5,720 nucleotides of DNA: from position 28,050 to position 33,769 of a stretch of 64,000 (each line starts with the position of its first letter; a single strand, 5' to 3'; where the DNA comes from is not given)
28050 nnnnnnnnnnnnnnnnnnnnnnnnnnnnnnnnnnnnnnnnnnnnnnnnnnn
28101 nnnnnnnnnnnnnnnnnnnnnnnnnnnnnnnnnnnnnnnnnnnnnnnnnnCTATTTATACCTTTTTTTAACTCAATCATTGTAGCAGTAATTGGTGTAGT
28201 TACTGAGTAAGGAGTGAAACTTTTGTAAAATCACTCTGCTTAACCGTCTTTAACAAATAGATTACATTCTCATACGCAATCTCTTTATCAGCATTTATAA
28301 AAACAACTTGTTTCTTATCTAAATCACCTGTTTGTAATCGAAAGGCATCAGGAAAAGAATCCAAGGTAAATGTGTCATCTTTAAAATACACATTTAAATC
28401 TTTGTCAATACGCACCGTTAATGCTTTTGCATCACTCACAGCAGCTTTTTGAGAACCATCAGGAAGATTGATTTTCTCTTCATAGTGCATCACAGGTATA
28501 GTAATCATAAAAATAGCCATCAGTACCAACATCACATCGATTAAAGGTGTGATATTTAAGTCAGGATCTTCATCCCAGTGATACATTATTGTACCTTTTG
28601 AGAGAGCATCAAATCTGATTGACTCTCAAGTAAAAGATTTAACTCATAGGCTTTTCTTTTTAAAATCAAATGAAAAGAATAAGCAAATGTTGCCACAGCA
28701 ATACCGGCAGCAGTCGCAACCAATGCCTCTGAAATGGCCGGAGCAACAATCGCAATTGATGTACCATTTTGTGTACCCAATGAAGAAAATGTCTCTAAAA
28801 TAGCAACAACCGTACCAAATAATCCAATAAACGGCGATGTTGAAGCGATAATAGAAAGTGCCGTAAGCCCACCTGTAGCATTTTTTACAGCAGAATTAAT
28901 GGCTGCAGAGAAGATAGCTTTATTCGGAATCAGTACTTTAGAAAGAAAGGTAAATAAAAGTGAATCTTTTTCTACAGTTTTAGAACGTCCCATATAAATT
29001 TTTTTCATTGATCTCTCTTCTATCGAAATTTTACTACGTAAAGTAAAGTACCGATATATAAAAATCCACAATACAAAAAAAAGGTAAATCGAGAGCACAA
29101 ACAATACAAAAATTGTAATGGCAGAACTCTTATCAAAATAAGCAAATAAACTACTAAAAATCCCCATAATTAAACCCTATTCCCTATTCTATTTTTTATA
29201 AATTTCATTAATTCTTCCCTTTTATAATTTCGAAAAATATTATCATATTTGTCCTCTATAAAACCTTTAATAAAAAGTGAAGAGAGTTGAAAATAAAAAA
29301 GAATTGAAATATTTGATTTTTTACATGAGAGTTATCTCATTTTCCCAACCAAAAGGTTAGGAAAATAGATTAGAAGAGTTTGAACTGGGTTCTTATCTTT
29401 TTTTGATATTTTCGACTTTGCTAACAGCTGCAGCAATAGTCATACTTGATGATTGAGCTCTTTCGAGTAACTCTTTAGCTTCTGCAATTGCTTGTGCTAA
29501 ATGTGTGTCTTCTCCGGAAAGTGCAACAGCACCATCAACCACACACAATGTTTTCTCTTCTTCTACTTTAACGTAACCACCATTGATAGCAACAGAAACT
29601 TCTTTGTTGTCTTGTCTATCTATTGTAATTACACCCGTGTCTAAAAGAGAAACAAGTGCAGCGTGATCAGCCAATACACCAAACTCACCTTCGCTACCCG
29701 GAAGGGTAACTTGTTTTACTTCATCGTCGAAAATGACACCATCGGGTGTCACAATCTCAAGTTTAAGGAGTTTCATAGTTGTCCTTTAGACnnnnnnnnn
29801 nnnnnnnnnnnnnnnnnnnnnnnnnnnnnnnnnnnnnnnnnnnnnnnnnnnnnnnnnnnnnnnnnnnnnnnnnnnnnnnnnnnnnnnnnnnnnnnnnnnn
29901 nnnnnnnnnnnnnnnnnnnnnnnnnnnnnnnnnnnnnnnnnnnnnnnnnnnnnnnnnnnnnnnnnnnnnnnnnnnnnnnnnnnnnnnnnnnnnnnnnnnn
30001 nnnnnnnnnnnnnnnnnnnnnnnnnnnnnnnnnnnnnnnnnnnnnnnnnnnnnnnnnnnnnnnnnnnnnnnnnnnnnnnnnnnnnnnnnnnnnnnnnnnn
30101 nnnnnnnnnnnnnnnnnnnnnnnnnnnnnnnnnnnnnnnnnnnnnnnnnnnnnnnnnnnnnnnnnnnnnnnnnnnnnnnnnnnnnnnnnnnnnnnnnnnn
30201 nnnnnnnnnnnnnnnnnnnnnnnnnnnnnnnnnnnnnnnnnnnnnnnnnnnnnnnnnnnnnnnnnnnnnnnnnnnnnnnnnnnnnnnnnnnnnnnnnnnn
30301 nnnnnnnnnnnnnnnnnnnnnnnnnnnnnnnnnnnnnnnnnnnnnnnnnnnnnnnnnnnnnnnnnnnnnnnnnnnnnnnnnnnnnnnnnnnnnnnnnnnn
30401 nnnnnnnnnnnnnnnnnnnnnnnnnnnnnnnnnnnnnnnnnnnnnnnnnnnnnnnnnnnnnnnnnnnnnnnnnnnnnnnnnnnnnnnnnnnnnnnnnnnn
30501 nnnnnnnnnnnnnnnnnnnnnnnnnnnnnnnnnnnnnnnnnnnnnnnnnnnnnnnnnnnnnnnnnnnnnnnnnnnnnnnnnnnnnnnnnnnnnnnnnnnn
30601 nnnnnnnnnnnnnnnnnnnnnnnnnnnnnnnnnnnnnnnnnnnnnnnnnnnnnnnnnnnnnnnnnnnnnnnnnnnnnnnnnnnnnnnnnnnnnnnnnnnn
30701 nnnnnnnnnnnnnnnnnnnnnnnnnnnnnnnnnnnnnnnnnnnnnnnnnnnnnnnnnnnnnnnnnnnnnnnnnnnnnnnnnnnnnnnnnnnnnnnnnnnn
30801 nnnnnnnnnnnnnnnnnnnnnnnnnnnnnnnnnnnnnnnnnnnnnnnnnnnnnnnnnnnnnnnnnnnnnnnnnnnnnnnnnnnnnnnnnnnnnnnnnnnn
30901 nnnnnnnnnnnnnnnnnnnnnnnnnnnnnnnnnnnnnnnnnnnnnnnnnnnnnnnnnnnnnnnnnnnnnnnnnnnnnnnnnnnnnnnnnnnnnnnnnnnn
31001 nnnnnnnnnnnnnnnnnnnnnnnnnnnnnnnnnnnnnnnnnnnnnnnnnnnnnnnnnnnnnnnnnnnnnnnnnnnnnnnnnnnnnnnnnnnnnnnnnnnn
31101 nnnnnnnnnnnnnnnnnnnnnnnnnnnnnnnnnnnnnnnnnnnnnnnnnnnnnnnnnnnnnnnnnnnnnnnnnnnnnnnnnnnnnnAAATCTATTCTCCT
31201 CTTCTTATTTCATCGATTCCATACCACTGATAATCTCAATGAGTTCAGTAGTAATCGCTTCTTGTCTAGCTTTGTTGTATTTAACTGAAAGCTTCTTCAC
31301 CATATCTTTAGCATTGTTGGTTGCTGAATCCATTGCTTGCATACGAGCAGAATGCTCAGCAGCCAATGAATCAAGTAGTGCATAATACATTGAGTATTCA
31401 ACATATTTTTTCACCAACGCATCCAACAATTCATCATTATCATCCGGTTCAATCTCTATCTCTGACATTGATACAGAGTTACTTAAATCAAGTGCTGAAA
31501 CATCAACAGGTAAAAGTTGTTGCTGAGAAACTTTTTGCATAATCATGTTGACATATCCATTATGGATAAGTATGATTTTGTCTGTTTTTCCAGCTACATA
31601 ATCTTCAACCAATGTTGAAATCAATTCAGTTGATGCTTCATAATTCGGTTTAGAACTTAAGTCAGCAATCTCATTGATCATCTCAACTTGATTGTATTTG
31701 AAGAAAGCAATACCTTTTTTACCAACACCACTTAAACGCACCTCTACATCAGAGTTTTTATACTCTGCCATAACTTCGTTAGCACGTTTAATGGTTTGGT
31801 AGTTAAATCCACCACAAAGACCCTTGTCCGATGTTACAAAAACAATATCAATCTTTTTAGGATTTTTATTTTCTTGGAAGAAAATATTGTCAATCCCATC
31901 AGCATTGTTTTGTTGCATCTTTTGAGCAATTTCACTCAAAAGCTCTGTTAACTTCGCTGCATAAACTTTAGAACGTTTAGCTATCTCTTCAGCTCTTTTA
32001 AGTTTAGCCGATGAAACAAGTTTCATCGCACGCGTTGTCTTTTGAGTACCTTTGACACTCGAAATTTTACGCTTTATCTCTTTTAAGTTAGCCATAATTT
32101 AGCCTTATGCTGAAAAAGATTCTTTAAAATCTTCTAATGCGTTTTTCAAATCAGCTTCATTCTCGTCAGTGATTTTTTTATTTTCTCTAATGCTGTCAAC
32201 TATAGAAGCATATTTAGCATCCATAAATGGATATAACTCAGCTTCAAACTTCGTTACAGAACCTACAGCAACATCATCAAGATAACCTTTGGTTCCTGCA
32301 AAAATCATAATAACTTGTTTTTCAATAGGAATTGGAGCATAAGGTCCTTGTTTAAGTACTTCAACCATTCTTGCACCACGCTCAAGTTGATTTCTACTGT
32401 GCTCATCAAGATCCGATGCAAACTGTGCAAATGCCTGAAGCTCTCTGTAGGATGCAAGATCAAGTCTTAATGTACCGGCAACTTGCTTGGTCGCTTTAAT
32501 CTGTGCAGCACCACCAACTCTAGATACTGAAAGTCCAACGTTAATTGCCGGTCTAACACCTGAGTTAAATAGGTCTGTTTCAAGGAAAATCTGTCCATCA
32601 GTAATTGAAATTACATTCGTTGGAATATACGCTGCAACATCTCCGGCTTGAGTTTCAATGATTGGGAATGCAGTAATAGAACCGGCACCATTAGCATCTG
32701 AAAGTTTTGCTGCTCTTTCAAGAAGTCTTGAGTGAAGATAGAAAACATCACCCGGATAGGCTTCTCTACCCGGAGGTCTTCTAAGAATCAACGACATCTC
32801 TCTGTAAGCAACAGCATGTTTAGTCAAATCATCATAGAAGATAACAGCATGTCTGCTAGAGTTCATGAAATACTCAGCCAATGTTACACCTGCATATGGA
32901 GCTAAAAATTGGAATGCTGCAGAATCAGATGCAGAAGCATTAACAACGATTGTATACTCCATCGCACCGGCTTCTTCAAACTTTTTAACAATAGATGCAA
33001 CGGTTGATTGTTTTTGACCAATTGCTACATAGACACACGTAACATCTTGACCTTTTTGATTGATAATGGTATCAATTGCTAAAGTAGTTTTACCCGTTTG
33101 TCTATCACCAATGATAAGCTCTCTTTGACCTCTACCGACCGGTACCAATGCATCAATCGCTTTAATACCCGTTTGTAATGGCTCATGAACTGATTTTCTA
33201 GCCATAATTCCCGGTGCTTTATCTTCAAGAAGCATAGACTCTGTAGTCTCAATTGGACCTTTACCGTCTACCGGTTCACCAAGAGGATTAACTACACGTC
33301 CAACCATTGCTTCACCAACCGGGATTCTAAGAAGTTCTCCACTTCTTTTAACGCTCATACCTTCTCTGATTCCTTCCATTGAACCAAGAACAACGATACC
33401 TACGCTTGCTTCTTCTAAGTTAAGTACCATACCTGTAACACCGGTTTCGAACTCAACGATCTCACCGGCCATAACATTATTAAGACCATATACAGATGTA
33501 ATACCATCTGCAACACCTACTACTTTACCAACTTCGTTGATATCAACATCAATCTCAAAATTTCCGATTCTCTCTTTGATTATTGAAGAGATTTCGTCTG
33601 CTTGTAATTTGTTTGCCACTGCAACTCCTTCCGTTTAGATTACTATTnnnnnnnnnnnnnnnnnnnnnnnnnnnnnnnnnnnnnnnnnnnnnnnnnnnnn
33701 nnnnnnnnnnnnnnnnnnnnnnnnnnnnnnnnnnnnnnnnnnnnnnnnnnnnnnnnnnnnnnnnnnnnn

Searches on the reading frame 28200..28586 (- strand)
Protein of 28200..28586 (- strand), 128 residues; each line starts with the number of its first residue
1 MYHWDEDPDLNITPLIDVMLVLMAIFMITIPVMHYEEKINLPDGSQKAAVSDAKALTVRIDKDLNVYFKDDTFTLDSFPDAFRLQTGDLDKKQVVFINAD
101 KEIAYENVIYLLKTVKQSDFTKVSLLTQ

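Call 27: search_protein_families(library=pfam, proteins=[window:28200-28586:-], max_evalue=0.0001)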
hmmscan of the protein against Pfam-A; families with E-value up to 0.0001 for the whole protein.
window:28200-28586:- (128 aa): 1 family
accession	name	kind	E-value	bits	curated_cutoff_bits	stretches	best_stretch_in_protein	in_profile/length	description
PF02472.21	ExbD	-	4.4e-25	88.7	25.4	1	4-128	2-126/128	Biopolymer transport protein ExbD/TolR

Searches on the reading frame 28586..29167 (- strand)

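Call 27: search_protein_families(library=pfam, proteins=[window:28586-29167:-], max_evalue=0.0001)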
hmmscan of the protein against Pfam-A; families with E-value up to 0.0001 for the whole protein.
window:28586-29167:- (193 aa): 1 family
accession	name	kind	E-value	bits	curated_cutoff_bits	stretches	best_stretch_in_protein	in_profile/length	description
PF01618.21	MotA_ExbB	-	8.9e-23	80.9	22.9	1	84-179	29-124/127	MotA/TolQ/ExbB proton channel family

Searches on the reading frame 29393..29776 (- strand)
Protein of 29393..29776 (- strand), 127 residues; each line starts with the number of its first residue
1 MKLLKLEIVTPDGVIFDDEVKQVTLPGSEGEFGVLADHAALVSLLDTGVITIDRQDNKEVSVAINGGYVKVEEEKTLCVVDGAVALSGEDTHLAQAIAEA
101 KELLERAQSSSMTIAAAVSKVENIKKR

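Call 87: search_protein_families(library=pfam, proteins=[window:29393-29776:-], max_evalue=0.01)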
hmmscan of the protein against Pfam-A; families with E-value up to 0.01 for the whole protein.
window:29393-29776:- (127 aa): 1 family
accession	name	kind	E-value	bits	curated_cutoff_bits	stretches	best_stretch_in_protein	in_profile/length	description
PF02823.21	ATP-synt_DE_N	-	3e-25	88.4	27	1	4-82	1-79/80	ATP synthase, Delta/Epsilon chain, beta-sandwich domain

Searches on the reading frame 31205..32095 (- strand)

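Call 87: search_protein_families(library=pfam, proteins=[window:31205-32095:-], max_evalue=0.01)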
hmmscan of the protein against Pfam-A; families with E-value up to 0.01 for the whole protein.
window:31205-32095:- (296 aa): 1 family
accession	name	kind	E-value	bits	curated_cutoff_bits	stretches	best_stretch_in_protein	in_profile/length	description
PF00231.24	ATP-synt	-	9.7e-90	301.6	39.9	1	3-295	1-285/285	ATP synthase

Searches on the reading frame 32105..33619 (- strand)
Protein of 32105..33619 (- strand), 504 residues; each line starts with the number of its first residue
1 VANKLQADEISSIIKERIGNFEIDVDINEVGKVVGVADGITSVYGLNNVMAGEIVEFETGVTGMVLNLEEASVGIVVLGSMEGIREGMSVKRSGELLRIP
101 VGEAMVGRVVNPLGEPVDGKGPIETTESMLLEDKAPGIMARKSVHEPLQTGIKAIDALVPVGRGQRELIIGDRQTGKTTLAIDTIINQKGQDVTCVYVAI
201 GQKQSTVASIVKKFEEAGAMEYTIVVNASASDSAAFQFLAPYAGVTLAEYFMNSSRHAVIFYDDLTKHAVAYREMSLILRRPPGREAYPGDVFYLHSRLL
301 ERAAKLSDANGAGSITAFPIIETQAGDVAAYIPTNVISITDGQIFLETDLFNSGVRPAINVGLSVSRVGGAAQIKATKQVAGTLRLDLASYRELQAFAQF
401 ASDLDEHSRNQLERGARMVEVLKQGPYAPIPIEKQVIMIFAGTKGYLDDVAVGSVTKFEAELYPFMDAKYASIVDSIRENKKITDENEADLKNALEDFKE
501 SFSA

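Call 26: search_protein_families(library=pfam, proteins=[window:32105-33619:-], max_evalue=0.0001)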
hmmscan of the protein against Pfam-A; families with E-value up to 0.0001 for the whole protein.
window:32105-33619:- (504 aa): 4 families
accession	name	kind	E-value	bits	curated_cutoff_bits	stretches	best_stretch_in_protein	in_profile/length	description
PF00006.31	ATP-synt_ab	-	1.5e-84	283.4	29.5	1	151-366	1-213/213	ATP synthase alpha/beta family, nucleotide-binding domain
PF00306.32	ATP-synt_ab_C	-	1.4e-47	161.6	27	1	373-498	1-126/126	ATP synthase alpha/beta chain, C terminal domain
PF02874.29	ATP-synt_ab_N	-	1.9e-17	64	20.9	1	28-94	3-69/69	ATP synthase alpha/beta family, beta-barrel domain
PF06745.19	ATPase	-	2.8e-05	24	26.6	1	149-214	2-70/231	KaiC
